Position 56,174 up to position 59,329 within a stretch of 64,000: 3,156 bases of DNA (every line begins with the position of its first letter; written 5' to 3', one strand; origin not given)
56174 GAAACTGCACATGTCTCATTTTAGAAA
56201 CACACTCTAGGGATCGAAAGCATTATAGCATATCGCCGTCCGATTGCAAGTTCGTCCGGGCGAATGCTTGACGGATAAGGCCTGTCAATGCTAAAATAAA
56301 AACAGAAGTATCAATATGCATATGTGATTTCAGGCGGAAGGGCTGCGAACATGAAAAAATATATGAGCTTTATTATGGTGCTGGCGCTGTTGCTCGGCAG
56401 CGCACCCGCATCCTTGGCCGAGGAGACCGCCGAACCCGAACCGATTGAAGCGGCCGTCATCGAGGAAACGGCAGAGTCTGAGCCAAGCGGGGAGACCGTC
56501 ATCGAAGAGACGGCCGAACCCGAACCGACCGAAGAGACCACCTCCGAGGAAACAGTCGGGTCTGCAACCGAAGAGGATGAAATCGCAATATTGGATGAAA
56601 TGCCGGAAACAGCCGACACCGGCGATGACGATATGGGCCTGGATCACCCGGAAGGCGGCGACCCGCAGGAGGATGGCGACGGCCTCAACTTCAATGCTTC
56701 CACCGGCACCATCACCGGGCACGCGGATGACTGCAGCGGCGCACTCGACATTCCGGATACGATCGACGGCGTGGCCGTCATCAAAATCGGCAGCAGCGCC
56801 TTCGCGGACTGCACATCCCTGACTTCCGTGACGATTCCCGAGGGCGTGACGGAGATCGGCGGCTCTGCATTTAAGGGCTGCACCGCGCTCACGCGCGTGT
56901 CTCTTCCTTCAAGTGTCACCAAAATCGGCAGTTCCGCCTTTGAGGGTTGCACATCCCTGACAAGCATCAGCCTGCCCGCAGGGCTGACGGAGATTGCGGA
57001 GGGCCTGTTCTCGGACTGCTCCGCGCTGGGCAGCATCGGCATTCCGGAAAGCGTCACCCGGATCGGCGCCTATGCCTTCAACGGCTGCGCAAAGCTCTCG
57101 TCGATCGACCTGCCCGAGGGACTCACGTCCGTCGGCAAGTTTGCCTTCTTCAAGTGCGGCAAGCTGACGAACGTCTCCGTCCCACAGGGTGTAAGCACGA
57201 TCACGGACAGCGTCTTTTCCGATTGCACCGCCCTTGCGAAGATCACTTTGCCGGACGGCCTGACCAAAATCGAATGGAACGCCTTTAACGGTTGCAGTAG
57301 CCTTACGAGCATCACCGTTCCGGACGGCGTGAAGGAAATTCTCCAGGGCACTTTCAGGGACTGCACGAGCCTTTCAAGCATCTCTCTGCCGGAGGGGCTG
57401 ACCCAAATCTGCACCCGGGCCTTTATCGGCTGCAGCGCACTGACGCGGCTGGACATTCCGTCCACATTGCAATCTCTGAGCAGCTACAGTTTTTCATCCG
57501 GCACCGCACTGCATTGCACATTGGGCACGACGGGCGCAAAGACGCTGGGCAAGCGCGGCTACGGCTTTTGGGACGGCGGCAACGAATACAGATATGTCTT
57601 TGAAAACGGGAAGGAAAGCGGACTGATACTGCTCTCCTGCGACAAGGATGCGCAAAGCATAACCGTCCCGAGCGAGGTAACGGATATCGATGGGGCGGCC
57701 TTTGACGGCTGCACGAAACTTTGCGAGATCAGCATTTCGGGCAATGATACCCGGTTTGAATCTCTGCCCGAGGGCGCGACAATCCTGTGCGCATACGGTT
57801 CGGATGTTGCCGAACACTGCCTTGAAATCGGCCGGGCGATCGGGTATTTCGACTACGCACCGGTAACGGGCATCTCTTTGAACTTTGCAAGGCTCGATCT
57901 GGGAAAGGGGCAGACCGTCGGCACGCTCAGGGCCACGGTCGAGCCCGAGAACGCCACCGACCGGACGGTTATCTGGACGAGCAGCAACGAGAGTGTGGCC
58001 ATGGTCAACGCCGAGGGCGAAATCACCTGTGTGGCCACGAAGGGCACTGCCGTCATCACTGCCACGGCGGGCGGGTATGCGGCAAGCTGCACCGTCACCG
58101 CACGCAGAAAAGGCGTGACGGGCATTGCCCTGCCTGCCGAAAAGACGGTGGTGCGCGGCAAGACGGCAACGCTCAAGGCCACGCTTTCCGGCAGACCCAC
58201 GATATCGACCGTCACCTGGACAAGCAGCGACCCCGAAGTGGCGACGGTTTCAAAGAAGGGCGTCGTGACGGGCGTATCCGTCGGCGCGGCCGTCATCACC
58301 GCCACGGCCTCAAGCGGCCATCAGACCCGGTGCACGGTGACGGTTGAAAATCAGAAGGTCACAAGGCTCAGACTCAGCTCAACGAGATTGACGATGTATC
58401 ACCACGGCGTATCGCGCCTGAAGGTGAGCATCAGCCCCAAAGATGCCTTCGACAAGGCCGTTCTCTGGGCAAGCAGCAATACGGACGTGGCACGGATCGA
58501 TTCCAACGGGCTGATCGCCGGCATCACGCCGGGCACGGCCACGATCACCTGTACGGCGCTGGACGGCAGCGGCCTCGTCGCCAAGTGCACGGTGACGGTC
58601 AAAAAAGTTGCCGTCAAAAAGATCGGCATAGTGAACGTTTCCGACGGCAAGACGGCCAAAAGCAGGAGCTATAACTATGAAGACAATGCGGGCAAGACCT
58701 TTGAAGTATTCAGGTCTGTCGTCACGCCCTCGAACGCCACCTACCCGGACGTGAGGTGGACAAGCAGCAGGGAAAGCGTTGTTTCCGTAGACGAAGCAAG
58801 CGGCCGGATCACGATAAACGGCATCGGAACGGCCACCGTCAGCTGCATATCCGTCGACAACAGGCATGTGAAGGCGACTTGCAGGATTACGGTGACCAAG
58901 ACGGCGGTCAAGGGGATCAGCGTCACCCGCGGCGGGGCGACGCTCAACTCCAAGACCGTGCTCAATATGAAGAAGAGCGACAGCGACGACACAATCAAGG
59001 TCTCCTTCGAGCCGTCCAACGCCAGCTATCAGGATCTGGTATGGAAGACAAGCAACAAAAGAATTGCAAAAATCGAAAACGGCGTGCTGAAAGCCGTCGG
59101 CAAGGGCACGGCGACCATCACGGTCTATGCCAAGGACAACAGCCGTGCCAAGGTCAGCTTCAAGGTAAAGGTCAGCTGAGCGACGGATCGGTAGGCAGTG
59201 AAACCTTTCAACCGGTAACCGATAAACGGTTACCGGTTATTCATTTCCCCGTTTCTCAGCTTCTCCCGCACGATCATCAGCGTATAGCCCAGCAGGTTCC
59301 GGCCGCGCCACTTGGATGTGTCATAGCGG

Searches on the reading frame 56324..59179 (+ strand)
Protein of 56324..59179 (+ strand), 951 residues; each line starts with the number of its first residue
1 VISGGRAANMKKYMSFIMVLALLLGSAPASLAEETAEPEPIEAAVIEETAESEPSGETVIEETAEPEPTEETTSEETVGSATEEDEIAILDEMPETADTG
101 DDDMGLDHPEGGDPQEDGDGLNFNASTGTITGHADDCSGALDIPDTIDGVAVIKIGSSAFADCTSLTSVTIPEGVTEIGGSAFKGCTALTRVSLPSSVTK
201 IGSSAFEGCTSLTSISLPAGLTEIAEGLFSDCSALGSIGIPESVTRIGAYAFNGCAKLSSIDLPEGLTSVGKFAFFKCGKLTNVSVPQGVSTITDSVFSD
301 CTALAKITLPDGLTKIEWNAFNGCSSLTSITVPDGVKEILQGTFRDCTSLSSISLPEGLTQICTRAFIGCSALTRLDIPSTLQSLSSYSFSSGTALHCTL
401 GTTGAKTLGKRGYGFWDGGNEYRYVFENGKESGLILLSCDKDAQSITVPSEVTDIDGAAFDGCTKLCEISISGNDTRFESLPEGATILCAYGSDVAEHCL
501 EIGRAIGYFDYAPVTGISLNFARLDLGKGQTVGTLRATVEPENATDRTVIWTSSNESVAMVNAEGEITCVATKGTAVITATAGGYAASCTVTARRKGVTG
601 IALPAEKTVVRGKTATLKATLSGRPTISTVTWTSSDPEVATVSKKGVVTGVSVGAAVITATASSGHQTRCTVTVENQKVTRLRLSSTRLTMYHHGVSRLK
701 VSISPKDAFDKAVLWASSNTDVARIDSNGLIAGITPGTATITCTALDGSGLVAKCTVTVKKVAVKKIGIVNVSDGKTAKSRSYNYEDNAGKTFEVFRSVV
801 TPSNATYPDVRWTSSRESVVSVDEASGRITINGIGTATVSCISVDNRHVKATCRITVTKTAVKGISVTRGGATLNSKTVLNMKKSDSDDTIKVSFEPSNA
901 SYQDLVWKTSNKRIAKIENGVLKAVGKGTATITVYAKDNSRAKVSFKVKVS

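Call 41: search_protein_families(library=pfam, proteins=[window:56324-59179:+], max_evalue=0.01)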
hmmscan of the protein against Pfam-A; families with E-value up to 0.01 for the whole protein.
window:56324-59179:+ (951 aa): 8 families
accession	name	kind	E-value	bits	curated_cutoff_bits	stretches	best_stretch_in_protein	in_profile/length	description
PF13306.12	LRR_5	-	2.2e-108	357.7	27.7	4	154-278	2-123/127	BspA type Leucine rich repeat region (6 copies)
PF02368.24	Big_2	-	4.8e-51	171.1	22.8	5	679-750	2-73/79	Bacterial Ig-like domain (group 2)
PF13855.12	LRR_8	-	1.6e-13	50.7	27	0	175-217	13-56/61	Leucine rich repeat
PF22359.2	Big-like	-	3.6e-12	46.8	27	1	629-676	2-48/48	Bacterial Ig-like domain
PF21461.3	HL_N-beta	-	1.8e-07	31.3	27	1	904-943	13-51/57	Hyaluronate lyase, N-terminal beta-sheet domain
PF20578.4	aBig_2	-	0.00065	19.9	27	0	541-582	29-69/89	Atrophied bacterial Ig domain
PF02494.22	HYR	-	0.0021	18.8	21.7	0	734-760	54-80/81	HYR domain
PF23952.1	LRR_EndoS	-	0.0059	17.3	27.9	0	327-392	38-104/116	Endo-beta-N-acetylglucosaminidase EndoS LRR domain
